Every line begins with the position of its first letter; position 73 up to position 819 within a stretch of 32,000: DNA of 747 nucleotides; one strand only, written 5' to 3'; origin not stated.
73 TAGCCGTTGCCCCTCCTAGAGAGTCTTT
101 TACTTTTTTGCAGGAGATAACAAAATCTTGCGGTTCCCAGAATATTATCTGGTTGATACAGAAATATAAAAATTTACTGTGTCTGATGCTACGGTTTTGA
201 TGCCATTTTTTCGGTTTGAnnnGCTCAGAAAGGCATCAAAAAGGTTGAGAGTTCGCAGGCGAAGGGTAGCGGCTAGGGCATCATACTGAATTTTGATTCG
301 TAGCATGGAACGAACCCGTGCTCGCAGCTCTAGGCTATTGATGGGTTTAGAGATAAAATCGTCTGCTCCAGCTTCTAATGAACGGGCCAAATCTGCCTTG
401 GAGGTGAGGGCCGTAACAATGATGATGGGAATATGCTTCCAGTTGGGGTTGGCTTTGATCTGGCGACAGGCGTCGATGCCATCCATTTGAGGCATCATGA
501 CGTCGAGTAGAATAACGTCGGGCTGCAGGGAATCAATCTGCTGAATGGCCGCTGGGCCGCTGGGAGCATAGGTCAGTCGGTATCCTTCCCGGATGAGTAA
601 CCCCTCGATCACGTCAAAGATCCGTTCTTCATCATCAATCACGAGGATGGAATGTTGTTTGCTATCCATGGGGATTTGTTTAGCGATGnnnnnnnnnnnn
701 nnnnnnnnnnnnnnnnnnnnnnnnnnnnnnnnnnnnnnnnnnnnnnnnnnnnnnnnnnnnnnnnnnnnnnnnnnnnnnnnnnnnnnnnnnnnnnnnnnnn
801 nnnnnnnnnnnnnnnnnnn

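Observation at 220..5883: HTH/NB-ARC/WD40 STAND NTPase translationally coupled to a GAF hybrid kinase and a CheY-like receiver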

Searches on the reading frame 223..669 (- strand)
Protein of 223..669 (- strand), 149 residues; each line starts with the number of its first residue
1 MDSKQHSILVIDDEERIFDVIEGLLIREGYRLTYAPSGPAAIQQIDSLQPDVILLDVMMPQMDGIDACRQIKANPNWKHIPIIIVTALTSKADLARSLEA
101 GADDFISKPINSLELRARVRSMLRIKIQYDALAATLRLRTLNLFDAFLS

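Call 3: search_protein_families(library=pfam, proteins=[window:223-669:-], max_evalue=0.01)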
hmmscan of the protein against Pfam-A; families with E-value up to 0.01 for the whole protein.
window:223-669:- (149 aa): 3 families
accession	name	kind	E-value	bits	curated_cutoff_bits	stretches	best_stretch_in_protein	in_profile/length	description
PF00072.30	Response_reg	-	1e-30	106.6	30.2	1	8-120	1-111/111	Response regulator receiver domain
PF23198.2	PDE8A_N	-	0.00022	21.6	29.6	1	6-91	11-97/147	PDE8A-like, N-terminal domain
PF21695.3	GlnR_1st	-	0.0013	19.1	27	1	35-120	29-108/111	Transcription regulator GlnR, N-terminal domain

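Call 4: search_protein_families(library=ncbifam, proteins=[window:223-669:-], max_evalue=0.01)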
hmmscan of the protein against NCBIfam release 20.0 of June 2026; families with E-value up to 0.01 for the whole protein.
window:223-669:- (149 aa): 101 families (the best 25 are shown)
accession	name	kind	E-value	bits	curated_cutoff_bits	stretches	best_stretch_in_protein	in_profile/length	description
NF007135.0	PRK09581.1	equivalog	1.2e-42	146.3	474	1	7-133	4-130/457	PleD family two-component system response regulator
NF040689.1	MtrAB_MtrA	equivalog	8.4e-32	110.3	300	1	8-127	1-117/219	MtrAB system response regulator MtrA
TIGR02154.1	PhoB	equivalog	3.1e-31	108.4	296.2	1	5-140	2-136/226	phosphate regulon transcriptional regulator PhoB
NF040534.1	resp_reg_YycF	equivalog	3.6e-30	104.9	340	1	7-129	2-121/231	response regulator YycF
NF041733.1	resp_reg_CseB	equivalog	1e-29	103.5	350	1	7-127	2-119/228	two-component system response regulator CseB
NF045944.1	ResRegRpaBCyano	equivalog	3.2e-29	101.9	330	1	9-127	1-116/229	response regulator transcription factor RpaB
NF053854.1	RespRegPhoBBctds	equivalog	1.6e-28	99.6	270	1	8-128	1-120/225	two-component system response regulator PhoB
NF033117.2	vanR_ACDEGLN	exception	1.2e-27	97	350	1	8-133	1-123/226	VanR-ABDEGLN family response regulator transcription factor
NF033120.0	vanR_FM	exception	5.5e-27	94.9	460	1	4-129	2-124/231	vancomycin resistance response regulator transcription factor, VanR-F/VanR-M family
NF007005.1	PRK09468.1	equivalog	2.8e-25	89.1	331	1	4-128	2-124/237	osmolarity response regulator transcription factor OmpR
NF008296.0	PRK11083.1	equivalog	2.9e-25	89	273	1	4-132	2-127/228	two-component system response regulator CreB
NF007982.1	PRK10710.1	equivalog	1.3e-24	87.1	380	1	3-128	5-128/235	envelope stress response regulator BaeR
NF008199.0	PRK10955.1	equivalog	1.2e-23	84.2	341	1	6-125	2-117/232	envelope stress response regulator transcription factor CpxR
NF012227.0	AdeR_RR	equivalog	2.9e-23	82.6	340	1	2-127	8-130/239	efflux system response regulator transcription factor AdeR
NF038297.2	hybrid_HK_HrmK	equivalog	4.8e-22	78.3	725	1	3-115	488-600/607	hybrid histidine kinase/response regulator HrmK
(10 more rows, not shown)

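Call 5: search_protein_families(library=padloc, proteins=[window:223-669:-], max_evalue=0.01)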
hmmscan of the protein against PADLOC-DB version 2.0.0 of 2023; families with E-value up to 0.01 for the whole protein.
window:223-669:- (149 aa): 3 families
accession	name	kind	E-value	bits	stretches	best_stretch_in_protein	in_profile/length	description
PDLC04055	PD-T4-6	-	7.1e-07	26.3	1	2-127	362-487/496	-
PDLC04725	PDC-M60B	-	9.4e-06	23.5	1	5-63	3-63/158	-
PDLC00405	SduA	-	4.5e-05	21.1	1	4-65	5-66/323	DUF4263 domain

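Call 37: find_related_loci(query=A2, collection=metagenome_contigs, flank=10000)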
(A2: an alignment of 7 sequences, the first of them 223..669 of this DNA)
Query A2 (149 aa) in metagenome_contigs; peptide patterns used: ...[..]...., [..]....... (x = any residue, [..] = any of these).
600 stretches matched a pattern (row limit reached: there are more); 556 encode a relative of the query (tblastn E <= 1e-3); the best 80 are kept; 80 distinct loci.
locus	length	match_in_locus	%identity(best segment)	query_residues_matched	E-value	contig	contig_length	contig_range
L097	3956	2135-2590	44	3-147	4e-36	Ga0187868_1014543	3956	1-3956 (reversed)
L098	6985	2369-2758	45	3-132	2e-35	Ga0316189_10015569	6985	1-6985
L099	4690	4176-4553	46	1-126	2e-34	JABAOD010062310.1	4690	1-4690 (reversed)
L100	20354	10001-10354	45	7-124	1e-31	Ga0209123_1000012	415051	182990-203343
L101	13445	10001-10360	44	5-124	7e-32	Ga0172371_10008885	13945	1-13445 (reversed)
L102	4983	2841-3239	43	3-136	2e-31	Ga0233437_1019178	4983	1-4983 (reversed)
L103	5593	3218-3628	40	7-143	3e-31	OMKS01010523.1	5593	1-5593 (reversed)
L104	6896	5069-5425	43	6-124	1e-30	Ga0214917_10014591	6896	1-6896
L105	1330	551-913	45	6-126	7e-31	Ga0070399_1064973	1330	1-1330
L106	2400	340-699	44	5-124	3e-30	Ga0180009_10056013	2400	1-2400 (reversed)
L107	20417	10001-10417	43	2-139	9e-30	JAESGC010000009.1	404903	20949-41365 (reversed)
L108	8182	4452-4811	44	5-124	6e-30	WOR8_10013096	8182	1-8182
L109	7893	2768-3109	46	8-124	2e-29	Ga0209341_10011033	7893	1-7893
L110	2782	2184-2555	42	5-128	4e-29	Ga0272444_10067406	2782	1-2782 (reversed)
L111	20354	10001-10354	42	7-124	6e-29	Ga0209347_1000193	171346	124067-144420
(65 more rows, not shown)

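Call 56: find_homologous_proteins(query=window:223-669:-, max_evalue=1e-40)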
Query window:223-669:- (149 aa): 136 proteins with E <= 1e-40 among 2348 candidates; the best 120 are listed.
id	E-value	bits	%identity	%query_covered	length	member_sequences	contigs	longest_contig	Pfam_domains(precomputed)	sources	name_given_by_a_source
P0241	2.5e-88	311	99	100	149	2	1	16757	PF00072.31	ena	-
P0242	6.4e-88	310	98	100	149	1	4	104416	PF00072.31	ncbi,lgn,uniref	ncbi:response regulator [Acaryochloris marina NIES-2412]|uniref:response regulator n=1 Tax=Acaryochl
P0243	3.1e-87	307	97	100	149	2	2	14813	PF00072.31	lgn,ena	-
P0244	1.5e-85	302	95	100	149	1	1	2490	PF00072.31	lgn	-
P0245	9.2e-82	290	91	100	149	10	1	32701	PF00072.31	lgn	-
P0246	5.7e-80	284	89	100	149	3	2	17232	PF00072.31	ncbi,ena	-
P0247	6.5e-78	277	88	100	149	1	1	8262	PF23198.2,PF00072.31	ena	-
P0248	3.3e-69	249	77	100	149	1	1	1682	PF00072.31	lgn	-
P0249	3.0e-67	243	74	100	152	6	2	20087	PF00072.31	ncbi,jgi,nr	ncbi:MAG: response regulator [Symploca sp. SIO1A3]|nr:response regulator [Symploca sp. SIO1A3]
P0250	9.5e-67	241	77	100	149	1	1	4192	PF00072.31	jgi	jgi:DNA-binding response OmpR family regulator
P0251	1.4e-66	240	74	99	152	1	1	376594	PF00072.31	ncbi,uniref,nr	ncbi:response regulator [Microcoleus sp. FACHB-831]|uniref:response regulator n=1 Tax=Microcoleus sp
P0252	1.9e-66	240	74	99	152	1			PF00072.31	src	-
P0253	3.3e-66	239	76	99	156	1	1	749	PF00072.31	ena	-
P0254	4.2e-66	239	72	100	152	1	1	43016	PF00072.31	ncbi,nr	ncbi:MAG: response regulator [Symploca sp. SIO2C1]|nr:response regulator [Symploca sp. SIO2C1]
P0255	8.5e-66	238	75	98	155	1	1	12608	PF23198.2,PF00072.31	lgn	-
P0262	1.9e-65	237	74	98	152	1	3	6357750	PF00072.31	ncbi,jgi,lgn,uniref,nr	ncbi:response regulator [Oxynema aestuarii]|jgi:two-component system sensor histidine kinase/respons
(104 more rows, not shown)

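Call 57: find_encoding_contigs(protein=P0251, flank=10000, max_places=2)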
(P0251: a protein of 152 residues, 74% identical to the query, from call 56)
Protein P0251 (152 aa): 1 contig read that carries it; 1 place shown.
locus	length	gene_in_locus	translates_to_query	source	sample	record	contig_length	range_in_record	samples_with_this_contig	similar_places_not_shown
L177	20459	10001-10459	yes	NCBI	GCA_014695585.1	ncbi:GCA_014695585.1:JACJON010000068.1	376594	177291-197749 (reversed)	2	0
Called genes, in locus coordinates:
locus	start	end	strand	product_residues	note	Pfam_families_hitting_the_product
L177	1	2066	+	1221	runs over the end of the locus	PF00931:NB-ARC, PF24782:WD40_MABP1-WDR62_2nd, PF24807:WD40_CDC20-Fz, PF25174:Beta-prop_THOC3, PF23381:Beta-prop_IFT122_1st, PF23414:Beta-prop_EML_2, PF23869:Beta-prop_WDR75_1st, PF24814:WD40_Prp19, +166 more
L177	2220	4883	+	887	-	PF00989:PAS, PF08448:PAS_4, PF13426:PAS_9, PF00989:PAS, PF08447:PAS_3, PF08448:PAS_4, PF13426:PAS_9, PF00989:PAS, +7 more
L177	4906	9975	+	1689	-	PF02743:dCache_1, PF22673:MCP-like_PDC_1, PF00672:HAMP, PF00989:PAS, PF13426:PAS_9, PF08448:PAS_4, PF01590:GAF, PF13185:GAF_2, +10 more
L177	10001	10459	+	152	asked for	PF00072:Response_reg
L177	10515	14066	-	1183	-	PF02574:S-methyl_trans, PF00809:Pterin_bind, PF02607:B12-binding_2, PF02310:B12-binding, PF02965:Met_synt_B12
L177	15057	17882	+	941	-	PF00571:CBS (weak), PF00989:PAS (weak), PF13426:PAS_9, PF08448:PAS_4, PF01590:GAF, PF13185:GAF_2, PF13492:GAF_3, PF00990:GGDEF, +2 more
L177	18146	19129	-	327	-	-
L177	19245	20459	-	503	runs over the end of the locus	PF00890:FAD_binding_2 (faint), PF01266:DAO, PF03486:HI0933_like (faint), PF07992:Pyr_redox_2 (faint), PF13450:NAD_binding_8, PF01593:Amino_oxidase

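Call 58: find_encoding_contigs(protein=P0262, flank=10000, max_places=2)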
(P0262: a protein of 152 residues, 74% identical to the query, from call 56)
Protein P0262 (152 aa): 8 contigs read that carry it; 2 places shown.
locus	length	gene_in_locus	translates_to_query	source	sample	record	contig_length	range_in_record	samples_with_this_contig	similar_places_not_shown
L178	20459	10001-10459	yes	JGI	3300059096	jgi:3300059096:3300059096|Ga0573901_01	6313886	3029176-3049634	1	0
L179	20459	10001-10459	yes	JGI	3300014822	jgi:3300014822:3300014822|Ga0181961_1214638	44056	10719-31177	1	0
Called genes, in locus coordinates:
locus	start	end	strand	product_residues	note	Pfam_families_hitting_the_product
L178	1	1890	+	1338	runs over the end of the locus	PF01590:GAF, PF08447:PAS_3, PF13188:PAS_8, PF13426:PAS_9, PF00989:PAS, PF08448:PAS_4, PF08447:PAS_3, PF13426:PAS_9, +11 more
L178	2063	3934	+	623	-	PF00072:Response_reg, PF00990:GGDEF, PF00563:EAL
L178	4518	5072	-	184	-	PF00293:NUDIX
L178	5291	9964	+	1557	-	PF02743:dCache_1, PF13185:GAF_2 (faint), PF00672:HAMP, PF08447:PAS_3, PF01590:GAF, PF00512:HisKA, PF02518:HATPase_c, PF00072:Response_reg, +1 more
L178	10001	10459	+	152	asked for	PF00072:Response_reg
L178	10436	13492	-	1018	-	PF25487:ETR1_N, PF13492:GAF_3 (faint), PF01590:GAF, PF13185:GAF_2, PF01590:GAF, PF02518:HATPase_c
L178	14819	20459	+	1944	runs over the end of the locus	PF08447:PAS_3, PF08448:PAS_4, PF13426:PAS_9, PF00989:PAS, PF08448:PAS_4, PF08447:PAS_3, PF08447:PAS_3, PF08448:PAS_4, +19 more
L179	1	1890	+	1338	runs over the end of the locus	PF01590:GAF, PF08447:PAS_3, PF13188:PAS_8, PF13426:PAS_9, PF00989:PAS, PF08448:PAS_4, PF08447:PAS_3, PF13426:PAS_9, +11 more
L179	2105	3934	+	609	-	PF00072:Response_reg, PF00990:GGDEF, PF00563:EAL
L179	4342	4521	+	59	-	-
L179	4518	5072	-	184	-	PF00293:NUDIX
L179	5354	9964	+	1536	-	PF02743:dCache_1, PF13185:GAF_2 (faint), PF00672:HAMP, PF08447:PAS_3, PF01590:GAF, PF00512:HisKA, PF02518:HATPase_c, PF00072:Response_reg, +1 more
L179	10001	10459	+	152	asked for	PF00072:Response_reg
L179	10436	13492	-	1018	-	PF25487:ETR1_N, PF13492:GAF_3 (faint), PF01590:GAF, PF13185:GAF_2, PF01590:GAF, PF02518:HATPase_c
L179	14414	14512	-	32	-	-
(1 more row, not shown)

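Call 61: search_dna_similar(query=window:223-669:-, collection=plasmids, mode=protein, max_evalue=1e-30, max_rows=20)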
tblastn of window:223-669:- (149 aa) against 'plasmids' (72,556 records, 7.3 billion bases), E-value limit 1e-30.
Records with a match: 2; places in all: 2; records where one place covers at least 80% of the query: 2.
Best place of each record, by identity: 60-80% 2.
By first word of the organism name: Synechococcus 1; Pseudanabaena 1.
By predicted mobility (MOB-suite, as given by PLSDB): non-mobilizable 1; conjugative 1.
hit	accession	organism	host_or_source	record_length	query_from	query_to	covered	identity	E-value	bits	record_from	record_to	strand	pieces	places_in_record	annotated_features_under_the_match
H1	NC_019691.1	Synechococcus sp. PCC 7502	-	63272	7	130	83%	63.7%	9e-44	159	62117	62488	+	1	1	hybrid sensor histidine kinase/response regulator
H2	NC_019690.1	Pseudanabaena sp. PCC 7367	-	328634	8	130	83%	61.9%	6e-46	166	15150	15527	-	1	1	hybrid sensor histidine kinase/response regulator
